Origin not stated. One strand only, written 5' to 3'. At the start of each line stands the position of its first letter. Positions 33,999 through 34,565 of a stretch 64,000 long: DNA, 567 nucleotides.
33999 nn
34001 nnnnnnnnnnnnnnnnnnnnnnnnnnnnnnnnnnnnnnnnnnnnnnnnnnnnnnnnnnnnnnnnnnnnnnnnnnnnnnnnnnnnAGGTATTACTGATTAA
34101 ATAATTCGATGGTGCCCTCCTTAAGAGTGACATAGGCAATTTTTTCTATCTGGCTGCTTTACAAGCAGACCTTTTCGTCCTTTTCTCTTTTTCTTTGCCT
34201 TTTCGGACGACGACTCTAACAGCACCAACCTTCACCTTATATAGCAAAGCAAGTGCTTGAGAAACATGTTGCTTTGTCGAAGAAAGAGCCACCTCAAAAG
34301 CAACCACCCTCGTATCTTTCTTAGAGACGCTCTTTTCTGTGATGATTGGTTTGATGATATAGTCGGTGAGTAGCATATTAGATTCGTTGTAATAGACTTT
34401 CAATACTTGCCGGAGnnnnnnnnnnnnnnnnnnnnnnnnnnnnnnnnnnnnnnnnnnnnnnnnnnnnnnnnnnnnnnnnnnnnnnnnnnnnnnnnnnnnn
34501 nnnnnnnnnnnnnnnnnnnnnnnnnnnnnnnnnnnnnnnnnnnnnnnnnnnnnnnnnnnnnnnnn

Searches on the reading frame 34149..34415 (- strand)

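Call 49: search_protein_families(library=pfam, proteins=[window:34149-34415:-], max_evalue=0.001)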
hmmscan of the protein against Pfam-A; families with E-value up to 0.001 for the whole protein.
window:34149-34415:- (89 aa): 1 family
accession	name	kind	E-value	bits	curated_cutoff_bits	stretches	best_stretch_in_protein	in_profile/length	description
PF00276.25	Ribosomal_L23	-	7.6e-15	55.5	30.8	1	18-86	1-72/86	Ribosomal protein L23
